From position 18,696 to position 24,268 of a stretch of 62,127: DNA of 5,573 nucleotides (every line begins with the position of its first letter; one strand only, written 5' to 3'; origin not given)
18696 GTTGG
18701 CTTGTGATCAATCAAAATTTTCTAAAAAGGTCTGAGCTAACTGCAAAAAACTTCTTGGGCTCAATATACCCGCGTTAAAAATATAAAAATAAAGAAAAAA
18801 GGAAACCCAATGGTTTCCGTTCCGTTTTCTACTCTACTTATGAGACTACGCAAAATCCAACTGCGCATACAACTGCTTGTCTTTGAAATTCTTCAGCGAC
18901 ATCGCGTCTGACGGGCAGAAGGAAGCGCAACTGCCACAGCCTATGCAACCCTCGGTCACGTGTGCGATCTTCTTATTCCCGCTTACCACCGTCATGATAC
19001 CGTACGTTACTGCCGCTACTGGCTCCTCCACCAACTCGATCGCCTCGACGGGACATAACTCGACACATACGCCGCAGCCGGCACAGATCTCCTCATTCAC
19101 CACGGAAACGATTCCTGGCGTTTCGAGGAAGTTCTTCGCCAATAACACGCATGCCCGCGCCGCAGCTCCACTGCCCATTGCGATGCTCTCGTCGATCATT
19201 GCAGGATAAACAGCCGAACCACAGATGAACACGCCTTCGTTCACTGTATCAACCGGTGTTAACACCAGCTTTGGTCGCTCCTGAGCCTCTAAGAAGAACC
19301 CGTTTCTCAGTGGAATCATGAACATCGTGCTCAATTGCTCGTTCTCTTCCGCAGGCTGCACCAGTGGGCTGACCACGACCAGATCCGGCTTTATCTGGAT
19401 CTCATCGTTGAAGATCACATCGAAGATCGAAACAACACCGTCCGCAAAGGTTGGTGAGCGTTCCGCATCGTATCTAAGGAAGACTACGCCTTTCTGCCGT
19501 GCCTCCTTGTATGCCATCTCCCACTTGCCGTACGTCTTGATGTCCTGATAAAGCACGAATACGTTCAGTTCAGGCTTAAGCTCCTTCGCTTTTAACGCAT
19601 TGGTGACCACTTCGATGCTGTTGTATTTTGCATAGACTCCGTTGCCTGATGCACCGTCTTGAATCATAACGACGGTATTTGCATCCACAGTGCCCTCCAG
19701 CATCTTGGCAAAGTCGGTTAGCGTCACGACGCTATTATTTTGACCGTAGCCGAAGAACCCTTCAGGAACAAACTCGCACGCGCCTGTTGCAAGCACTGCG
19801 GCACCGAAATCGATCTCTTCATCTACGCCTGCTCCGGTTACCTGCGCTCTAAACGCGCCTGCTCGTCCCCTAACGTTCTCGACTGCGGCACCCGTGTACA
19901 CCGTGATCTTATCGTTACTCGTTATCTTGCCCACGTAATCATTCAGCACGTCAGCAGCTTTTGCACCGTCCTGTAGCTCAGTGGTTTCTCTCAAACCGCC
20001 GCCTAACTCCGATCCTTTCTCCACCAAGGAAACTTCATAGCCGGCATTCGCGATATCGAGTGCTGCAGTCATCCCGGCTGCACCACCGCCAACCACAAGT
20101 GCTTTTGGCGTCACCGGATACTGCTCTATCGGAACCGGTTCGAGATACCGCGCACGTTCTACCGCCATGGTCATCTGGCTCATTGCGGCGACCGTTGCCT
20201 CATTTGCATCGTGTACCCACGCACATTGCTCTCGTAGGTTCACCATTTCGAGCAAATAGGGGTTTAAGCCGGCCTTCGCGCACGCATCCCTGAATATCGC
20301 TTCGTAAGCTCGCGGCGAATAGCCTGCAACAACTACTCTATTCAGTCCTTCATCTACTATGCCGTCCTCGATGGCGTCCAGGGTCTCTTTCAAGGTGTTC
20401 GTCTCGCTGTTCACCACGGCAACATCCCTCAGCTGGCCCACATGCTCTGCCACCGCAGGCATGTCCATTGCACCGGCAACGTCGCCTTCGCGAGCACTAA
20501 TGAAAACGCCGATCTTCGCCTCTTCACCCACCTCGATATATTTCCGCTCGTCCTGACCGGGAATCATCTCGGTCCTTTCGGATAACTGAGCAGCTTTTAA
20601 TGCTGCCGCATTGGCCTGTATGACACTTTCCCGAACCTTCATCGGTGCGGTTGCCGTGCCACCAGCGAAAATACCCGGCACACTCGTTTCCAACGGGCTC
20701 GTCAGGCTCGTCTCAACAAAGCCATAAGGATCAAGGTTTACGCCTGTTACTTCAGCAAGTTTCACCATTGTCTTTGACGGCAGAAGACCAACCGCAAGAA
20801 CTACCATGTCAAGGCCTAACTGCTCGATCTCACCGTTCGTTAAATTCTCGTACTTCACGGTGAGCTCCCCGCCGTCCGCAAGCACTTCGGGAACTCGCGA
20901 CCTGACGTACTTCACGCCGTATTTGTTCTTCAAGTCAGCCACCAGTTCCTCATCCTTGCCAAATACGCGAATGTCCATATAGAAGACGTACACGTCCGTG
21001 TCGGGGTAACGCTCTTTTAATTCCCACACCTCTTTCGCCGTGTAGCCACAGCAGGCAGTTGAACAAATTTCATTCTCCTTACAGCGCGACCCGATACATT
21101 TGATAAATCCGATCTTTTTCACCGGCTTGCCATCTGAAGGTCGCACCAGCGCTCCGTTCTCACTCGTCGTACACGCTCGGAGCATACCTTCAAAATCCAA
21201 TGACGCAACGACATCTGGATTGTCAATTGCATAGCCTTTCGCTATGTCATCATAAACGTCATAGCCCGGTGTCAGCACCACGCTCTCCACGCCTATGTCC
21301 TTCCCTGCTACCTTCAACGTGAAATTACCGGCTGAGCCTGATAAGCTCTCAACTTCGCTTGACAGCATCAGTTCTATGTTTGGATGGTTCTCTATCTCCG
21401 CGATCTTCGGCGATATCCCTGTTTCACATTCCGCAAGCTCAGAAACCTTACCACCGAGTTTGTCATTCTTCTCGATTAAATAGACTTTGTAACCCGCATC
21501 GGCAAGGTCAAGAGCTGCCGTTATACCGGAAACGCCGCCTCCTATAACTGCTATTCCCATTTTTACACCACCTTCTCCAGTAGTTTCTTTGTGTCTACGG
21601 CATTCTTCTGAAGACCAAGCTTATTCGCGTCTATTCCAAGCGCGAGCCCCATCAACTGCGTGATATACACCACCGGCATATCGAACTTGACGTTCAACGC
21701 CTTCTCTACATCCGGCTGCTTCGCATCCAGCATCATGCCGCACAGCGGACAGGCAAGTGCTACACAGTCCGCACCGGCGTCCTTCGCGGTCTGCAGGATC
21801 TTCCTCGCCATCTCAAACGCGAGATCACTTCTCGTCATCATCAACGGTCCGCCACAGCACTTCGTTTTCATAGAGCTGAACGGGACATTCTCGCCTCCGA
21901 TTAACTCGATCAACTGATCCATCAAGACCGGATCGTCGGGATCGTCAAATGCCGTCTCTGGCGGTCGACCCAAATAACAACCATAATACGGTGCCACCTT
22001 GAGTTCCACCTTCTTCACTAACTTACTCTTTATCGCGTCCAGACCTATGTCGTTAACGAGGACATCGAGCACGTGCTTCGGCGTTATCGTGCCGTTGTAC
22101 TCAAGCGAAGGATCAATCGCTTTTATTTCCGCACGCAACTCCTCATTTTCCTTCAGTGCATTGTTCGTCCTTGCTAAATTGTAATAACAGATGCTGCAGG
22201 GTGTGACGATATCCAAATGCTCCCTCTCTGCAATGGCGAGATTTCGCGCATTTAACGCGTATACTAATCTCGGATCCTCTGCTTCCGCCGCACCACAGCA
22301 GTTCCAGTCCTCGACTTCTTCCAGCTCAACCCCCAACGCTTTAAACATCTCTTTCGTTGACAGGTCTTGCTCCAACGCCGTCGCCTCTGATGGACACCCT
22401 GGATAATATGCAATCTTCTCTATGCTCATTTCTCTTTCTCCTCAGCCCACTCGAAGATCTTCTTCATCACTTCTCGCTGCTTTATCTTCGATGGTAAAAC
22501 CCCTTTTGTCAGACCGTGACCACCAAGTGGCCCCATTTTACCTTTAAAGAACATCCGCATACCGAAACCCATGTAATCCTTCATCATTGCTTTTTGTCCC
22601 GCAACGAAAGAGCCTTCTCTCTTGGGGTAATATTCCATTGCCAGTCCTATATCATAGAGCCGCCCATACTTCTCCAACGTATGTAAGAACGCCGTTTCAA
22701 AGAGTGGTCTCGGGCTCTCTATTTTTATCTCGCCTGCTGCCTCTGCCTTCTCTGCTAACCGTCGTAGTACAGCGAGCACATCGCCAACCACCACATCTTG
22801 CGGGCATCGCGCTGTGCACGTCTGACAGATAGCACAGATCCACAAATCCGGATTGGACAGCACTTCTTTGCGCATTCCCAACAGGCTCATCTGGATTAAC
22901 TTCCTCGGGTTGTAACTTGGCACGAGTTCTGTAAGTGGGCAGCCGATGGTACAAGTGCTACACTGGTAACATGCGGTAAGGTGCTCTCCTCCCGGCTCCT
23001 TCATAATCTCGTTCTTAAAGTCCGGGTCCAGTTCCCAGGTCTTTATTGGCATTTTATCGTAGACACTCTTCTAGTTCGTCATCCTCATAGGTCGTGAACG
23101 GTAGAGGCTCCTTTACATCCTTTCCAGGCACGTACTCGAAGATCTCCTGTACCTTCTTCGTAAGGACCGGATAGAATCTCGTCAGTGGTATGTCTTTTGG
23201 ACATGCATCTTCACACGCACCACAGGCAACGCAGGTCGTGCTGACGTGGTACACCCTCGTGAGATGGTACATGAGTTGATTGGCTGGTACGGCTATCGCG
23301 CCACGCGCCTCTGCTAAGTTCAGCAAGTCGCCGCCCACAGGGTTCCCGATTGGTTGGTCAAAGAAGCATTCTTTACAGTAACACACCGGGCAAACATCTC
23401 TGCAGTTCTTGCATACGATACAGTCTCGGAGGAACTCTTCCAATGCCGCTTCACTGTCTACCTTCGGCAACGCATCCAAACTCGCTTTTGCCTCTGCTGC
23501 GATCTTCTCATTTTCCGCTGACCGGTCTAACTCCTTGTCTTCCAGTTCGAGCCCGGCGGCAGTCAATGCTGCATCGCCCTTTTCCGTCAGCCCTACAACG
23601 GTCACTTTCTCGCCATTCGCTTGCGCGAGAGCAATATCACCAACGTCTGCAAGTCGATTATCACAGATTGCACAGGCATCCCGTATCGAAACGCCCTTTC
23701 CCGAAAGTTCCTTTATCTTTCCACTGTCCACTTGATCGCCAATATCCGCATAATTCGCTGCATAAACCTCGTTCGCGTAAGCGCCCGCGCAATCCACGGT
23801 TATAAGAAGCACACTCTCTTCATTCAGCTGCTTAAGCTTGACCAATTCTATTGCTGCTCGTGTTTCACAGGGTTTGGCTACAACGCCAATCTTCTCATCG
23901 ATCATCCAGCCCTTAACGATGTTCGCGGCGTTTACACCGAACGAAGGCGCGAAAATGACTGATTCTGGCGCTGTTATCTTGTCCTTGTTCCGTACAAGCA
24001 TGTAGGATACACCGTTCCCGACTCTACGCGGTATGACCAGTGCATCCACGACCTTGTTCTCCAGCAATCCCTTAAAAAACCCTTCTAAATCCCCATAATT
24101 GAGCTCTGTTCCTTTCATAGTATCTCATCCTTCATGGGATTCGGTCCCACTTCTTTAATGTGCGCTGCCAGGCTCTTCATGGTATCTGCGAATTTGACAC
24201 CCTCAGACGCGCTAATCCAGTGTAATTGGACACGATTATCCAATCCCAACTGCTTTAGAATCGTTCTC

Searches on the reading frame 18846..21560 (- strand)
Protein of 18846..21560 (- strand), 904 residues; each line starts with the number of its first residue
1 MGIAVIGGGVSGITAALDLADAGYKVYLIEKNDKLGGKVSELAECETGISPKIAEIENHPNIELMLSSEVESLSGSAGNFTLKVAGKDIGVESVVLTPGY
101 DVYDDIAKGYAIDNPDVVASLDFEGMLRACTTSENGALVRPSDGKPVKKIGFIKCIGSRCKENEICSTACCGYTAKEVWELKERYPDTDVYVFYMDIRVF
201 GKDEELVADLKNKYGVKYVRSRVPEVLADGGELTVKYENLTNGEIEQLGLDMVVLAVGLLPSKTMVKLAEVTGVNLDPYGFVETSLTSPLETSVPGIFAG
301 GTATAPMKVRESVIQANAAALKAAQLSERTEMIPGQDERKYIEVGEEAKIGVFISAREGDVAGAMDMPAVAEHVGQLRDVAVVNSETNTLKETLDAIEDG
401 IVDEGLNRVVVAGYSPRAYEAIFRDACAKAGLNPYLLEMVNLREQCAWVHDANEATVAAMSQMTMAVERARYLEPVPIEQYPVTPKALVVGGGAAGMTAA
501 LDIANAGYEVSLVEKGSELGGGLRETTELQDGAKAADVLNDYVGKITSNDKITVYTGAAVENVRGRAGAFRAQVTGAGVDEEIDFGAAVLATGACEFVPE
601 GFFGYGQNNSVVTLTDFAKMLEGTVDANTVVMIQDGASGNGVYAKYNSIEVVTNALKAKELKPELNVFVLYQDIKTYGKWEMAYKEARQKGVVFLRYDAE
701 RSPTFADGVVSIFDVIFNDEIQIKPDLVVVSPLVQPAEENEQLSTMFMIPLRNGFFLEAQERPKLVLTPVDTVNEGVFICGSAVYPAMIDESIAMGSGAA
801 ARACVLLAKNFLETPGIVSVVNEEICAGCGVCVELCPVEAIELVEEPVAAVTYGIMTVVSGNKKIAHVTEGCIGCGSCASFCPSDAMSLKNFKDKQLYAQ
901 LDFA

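Call 72: search_protein_families(library=pfam, proteins=[window:18846-21560:-], max_evalue=0.00001)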
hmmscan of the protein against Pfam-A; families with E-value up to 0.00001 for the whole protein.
window:18846-21560:- (904 aa): 18 families
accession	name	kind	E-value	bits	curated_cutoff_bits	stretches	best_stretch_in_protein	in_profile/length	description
PF07992.20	Pyr_redox_2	-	3.6e-30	105.8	26.1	3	487-631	3-147/291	Pyridine nucleotide-disulphide oxidoreductase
PF13450.12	NAD_binding_8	-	1.8e-16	60.6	21.9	2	5-41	1-37/68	NAD(P)-binding Rossmann-like domain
PF12831.13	FAD_oxidored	-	1e-14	55.1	27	2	3-40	2-39/416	FAD dependent oxidoreductase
PF03486.20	HI0933_like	-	9.8e-13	48.5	50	0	3-39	3-39/244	HI0933-like protein Rossmann domain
PF01266.30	DAO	-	2.5e-12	47.5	27.9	1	3-37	2-36/353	FAD dependent oxidoreductase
PF00890.30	FAD_binding_2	-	3e-12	46.9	20.4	1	487-522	2-37/414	FAD binding domain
PF13738.12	Pyr_redox_3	-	4.9e-12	46.2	30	0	3-102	167-269/305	Pyridine nucleotide-disulphide oxidoreductase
PF00037.32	Fer4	-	5.4e-12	45.4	21.1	1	820-842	2-24/24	4Fe-4S binding domain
PF00070.33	Pyr_redox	-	8e-12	46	22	1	3-78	2-71/82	Pyridine nucleotide-disulphide oxidoreductase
PF12838.12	Fer4_7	-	7.6e-09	36.3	27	1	826-886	2-52/52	4Fe-4S dicluster domain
PF25160.1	LdpA_Fe-S-bd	-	1e-08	35.2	27.6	0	821-843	23-45/49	LdpA Fe-S cluster-binding domain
PF01134.28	GIDA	-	1e-08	35.1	22.1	0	3-36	2-36/391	Glucose inhibited division protein A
PF13237.11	Fer4_10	-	1.8e-08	34.6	25.5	1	820-883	3-53/53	4Fe-4S dicluster domain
PF13534.11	Fer4_17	-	1.9e-07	31.9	22.2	1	826-885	2-59/61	4Fe-4S dicluster domain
PF01593.30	Amino_oxidase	-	2e-07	31.1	19.8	0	10-40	1-31/443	Flavin containing amine oxidoreductase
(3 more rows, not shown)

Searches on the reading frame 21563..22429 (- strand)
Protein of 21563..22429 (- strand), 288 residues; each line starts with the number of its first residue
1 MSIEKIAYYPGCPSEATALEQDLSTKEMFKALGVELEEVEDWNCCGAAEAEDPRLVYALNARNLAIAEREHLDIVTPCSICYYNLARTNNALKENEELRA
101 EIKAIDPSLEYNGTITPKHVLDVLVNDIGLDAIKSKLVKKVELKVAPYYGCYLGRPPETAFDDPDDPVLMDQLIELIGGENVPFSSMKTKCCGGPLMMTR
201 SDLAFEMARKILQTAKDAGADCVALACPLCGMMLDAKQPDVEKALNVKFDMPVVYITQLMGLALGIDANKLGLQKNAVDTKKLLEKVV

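Call 72: search_protein_families(library=pfam, proteins=[window:21563-22429:-], max_evalue=0.00001)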
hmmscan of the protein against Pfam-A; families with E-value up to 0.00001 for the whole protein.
window:21563-22429:- (288 aa): 1 family
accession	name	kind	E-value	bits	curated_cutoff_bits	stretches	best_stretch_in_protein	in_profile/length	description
PF02754.22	CCG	-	7.5e-25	87.3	20.6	2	145-235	1-85/85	Cysteine-rich domain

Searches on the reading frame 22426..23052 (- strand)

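Call 72: search_protein_families(library=pfam, proteins=[window:22426-23052:-], max_evalue=0.00001)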
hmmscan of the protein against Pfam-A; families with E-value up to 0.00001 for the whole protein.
window:22426-23052:- (208 aa): 3 families
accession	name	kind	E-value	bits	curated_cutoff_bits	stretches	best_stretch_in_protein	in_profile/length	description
PF13183.11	Fer4_8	-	4.5e-07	30.8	27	1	25-87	2-68/68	4Fe-4S dicluster domain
PF13534.11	Fer4_17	-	4.5e-07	30.8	22.2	1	27-87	1-60/61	4Fe-4S dicluster domain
PF13187.11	Fer4_9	-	9.9e-07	29.1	27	1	27-87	1-51/52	4Fe-4S dicluster domain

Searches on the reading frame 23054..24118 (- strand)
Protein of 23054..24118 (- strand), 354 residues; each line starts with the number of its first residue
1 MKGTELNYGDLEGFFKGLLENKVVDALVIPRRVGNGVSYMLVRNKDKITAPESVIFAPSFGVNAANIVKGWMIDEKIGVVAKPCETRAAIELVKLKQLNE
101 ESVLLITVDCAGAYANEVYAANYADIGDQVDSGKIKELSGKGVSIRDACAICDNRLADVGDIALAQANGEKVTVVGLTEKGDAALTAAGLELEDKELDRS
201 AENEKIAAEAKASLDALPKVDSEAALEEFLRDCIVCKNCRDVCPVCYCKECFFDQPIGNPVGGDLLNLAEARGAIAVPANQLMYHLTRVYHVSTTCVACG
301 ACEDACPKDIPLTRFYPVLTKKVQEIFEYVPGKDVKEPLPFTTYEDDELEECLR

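Call 72: search_protein_families(library=pfam, proteins=[window:23054-24118:-], max_evalue=0.00001)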
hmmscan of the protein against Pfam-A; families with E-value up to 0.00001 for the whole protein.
window:23054-24118:- (354 aa): 3 families
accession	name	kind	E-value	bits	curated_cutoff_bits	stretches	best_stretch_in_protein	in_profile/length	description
PF13183.11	Fer4_8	-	5.4e-07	30.5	27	1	231-310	3-68/68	4Fe-4S dicluster domain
PF12797.12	Fer4_2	-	1.7e-06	28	24.5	0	288-307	2-21/22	4Fe-4S binding domain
PF04432.18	FrhB_FdhB_C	-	4.9e-06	26.9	23.3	0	75-188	2-136/150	Coenzyme F420 hydrogenase/dehydrogenase, beta subunit C terminus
